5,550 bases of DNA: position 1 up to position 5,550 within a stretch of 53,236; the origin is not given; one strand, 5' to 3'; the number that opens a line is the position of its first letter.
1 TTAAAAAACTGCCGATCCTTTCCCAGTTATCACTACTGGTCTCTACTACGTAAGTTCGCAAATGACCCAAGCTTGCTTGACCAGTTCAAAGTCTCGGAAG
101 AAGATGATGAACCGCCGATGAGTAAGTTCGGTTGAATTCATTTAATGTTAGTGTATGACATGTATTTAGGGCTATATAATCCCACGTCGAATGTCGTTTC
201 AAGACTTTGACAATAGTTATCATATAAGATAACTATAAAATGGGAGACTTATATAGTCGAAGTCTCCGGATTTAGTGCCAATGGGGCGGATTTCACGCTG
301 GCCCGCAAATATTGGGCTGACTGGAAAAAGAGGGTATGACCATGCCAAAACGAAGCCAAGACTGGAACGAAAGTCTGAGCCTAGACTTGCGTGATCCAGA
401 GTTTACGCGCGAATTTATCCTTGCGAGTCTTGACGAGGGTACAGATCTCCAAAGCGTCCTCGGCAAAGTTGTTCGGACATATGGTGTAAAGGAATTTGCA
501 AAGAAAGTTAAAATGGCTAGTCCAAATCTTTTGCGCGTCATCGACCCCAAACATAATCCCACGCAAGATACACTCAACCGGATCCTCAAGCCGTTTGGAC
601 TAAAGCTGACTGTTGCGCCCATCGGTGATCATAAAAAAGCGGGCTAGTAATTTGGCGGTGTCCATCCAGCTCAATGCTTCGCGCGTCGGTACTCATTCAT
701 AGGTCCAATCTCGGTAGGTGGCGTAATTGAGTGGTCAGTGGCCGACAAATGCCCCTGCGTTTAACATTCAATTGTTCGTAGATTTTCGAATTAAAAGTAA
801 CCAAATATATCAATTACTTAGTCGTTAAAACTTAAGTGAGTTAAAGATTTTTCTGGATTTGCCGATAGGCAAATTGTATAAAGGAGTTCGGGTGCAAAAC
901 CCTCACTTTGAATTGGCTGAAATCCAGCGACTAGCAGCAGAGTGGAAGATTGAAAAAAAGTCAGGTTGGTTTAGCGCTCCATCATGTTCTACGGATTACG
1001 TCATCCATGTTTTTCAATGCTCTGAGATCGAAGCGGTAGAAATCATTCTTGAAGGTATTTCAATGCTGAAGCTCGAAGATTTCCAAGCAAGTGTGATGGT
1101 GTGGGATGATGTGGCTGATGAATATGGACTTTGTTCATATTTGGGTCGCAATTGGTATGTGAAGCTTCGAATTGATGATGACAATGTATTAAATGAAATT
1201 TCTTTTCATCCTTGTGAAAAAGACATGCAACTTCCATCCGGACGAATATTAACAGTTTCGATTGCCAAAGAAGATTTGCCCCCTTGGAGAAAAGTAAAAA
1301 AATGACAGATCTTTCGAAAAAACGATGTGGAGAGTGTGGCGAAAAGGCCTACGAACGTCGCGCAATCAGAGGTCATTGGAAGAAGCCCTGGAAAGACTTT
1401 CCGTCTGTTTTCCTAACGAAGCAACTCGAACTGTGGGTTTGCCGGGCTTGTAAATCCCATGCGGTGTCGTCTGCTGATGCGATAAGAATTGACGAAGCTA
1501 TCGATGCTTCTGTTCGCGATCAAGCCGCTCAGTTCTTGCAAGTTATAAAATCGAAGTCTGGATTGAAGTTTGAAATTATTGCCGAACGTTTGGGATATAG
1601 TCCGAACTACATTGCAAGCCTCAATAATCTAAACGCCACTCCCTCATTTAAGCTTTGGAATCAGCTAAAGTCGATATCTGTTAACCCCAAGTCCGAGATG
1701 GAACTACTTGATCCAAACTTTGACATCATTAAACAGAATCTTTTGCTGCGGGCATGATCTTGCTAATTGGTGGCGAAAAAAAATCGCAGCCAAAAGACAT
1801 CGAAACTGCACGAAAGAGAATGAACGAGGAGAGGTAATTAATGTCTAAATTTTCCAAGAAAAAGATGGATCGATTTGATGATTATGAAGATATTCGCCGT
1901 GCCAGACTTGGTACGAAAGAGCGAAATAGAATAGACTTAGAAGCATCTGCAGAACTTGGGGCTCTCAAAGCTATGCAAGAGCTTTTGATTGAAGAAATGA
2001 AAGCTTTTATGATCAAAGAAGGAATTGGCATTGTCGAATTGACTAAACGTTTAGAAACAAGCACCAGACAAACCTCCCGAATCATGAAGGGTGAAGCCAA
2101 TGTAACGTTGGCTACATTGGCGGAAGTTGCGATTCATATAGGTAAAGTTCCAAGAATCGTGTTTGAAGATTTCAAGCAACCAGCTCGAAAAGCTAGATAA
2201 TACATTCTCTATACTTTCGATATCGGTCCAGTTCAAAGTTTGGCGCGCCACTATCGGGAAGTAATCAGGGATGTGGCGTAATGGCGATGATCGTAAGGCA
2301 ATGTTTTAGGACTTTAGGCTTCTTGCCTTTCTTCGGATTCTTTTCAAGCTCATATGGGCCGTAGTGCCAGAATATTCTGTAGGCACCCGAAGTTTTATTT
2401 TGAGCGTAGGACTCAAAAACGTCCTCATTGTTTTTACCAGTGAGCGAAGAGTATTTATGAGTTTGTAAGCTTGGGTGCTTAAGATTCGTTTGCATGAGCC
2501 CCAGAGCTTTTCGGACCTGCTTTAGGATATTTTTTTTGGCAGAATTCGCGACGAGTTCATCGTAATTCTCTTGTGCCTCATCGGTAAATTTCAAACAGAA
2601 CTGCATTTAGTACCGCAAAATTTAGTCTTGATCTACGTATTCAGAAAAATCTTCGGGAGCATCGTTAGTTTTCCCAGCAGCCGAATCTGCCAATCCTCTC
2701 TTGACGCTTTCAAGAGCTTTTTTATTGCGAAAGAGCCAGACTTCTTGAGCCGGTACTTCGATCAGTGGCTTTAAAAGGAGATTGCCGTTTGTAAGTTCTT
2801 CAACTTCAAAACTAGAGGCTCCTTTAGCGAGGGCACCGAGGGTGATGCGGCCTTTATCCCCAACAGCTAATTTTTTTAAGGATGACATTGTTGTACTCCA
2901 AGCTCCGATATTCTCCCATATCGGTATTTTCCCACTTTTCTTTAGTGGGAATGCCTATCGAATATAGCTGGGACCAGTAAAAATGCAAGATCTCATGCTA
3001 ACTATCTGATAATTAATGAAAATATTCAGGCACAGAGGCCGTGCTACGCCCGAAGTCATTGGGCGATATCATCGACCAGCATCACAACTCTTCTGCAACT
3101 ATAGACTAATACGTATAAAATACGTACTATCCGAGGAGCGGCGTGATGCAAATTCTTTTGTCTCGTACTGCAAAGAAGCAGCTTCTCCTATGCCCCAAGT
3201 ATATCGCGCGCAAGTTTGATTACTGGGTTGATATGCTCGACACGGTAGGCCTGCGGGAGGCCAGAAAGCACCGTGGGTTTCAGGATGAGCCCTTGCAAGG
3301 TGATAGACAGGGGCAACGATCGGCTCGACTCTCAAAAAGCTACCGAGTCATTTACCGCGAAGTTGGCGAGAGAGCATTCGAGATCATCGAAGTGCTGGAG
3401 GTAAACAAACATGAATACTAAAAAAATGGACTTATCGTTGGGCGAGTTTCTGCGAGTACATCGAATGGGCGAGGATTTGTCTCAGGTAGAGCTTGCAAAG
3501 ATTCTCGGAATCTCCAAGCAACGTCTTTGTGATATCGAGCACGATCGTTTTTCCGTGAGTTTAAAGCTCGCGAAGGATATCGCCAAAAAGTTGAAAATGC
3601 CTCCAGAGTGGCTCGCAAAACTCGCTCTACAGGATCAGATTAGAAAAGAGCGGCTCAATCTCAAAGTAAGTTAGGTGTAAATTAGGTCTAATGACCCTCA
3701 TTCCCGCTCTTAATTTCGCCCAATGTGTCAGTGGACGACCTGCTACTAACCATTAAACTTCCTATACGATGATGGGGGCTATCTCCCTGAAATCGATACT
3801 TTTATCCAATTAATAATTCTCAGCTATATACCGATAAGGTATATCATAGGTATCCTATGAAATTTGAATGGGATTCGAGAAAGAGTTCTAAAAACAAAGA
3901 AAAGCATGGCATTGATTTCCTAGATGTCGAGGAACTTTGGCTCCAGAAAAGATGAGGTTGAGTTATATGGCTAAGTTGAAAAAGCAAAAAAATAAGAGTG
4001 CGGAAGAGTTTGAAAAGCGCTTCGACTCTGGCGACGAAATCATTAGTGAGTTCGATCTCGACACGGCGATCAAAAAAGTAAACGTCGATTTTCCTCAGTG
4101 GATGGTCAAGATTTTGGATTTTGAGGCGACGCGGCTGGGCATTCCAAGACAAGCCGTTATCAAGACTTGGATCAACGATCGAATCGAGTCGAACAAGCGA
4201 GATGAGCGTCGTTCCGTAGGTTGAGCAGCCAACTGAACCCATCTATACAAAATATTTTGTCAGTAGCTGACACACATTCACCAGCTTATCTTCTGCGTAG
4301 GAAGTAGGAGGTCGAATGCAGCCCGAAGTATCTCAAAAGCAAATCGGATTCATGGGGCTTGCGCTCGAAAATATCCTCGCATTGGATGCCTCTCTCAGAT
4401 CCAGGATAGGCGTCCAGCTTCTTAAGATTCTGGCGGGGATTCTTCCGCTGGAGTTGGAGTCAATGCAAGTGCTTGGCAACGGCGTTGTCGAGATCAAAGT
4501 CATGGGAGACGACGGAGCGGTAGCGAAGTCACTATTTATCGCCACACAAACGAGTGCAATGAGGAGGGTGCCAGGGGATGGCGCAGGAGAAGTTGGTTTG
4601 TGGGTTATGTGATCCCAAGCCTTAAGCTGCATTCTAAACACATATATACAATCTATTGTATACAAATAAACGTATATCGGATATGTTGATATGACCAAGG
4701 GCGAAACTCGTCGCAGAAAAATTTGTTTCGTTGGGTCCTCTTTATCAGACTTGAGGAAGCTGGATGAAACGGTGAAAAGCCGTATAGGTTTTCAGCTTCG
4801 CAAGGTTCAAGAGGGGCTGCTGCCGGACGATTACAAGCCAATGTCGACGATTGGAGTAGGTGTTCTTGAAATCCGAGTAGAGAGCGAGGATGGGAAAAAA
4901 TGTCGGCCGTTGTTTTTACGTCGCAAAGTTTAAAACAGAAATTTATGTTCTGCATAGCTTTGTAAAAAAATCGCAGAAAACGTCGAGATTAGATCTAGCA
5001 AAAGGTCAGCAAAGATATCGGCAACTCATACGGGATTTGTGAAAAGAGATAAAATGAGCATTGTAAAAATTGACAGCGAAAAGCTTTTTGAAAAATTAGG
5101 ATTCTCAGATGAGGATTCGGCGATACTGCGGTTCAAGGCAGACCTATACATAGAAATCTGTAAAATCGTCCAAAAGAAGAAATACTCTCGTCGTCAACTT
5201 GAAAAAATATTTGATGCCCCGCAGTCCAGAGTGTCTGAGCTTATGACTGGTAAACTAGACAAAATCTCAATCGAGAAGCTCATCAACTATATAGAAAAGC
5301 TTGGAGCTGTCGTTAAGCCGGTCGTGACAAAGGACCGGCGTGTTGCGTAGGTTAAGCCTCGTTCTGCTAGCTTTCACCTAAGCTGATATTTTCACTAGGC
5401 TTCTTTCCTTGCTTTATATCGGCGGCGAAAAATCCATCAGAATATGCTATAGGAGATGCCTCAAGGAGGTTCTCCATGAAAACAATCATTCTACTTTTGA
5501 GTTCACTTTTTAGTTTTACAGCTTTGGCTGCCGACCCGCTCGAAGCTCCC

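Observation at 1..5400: Compact toxin-antitoxin island: seven TA-type modules in 5.4 kb, several visibly decaying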

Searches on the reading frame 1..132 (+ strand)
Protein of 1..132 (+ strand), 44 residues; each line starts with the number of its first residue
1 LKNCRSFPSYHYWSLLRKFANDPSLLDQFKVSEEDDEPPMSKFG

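Call 63: search_protein_families(library=pfam, max_evalue=0.01, proteins=[window:1-132:+])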
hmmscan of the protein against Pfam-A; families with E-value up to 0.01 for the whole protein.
window:1-132:+ (44 aa): 0 families

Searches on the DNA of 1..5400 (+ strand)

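Call 79: search_dna_similar(query=window:1-5400:+, collection=plasmids, mode=distant, max_rows=10)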
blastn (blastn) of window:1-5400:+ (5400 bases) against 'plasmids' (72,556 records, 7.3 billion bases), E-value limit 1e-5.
No match.

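Call 80: search_dna_similar(query=window:1-5400:+, collection=phages, mode=distant, max_rows=10)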
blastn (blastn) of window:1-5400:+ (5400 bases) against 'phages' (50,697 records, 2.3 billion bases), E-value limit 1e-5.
No match.

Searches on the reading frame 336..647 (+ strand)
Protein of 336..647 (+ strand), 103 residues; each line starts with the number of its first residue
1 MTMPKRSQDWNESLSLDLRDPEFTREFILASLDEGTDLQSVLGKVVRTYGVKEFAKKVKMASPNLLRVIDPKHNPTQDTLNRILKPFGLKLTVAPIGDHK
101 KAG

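Call 3: search_protein_families(library=pfam, max_evalue=0.1, proteins=[window:336-647:+])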
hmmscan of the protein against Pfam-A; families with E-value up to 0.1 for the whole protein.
window:336-647:+ (103 aa): 1 family
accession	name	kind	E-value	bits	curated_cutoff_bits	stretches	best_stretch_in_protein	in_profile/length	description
PF21716.3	dnstrm_HI1420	-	4.3e-06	26.9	27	1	18-94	11-89/90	Probable addiction module antidote protein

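Call 5: search_protein_families(library=ncbifam, max_evalue=0.1, proteins=[window:336-647:+])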
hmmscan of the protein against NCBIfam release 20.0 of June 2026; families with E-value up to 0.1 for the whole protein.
window:336-647:+ (103 aa): 1 family
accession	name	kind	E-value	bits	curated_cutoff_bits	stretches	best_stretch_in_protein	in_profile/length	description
TIGR02684.1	dnstrm_HI1420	hypoth_equivalog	8.6e-08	32.3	53.7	1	18-93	11-88/89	addiction module antidote protein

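Call 10: find_encoding_contigs(protein=window:336-647:+, flank=10000, max_places=6)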
Protein window:336-647:+ (103 aa): no gene with exactly this product is on record in the collection.

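Call 20: search_protein_families(library=padloc, max_evalue=0.1, proteins=[window:336-647:+])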
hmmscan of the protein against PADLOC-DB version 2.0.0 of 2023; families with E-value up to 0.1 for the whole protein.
window:336-647:+ (103 aa): 1 family
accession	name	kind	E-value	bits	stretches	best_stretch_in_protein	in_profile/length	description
PDLC04731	PDC-M61B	-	0.054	10.2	1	11-73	420-485/588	-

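Call 57: search_protein_families(library=phrogs, max_evalue=0.01, proteins=[window:336-647:+])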
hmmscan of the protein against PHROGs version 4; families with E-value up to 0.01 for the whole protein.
window:336-647:+ (103 aa): 2 families
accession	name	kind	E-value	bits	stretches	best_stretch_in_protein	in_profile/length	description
phrog_4268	-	transcription regulation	1.5e-10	42.2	1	15-95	11-93/96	transcriptional repressor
phrog_3642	-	DNA, RNA and nucleotide metabolism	0.00065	20.6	1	52-88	25-61/79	HTH DNA binding protein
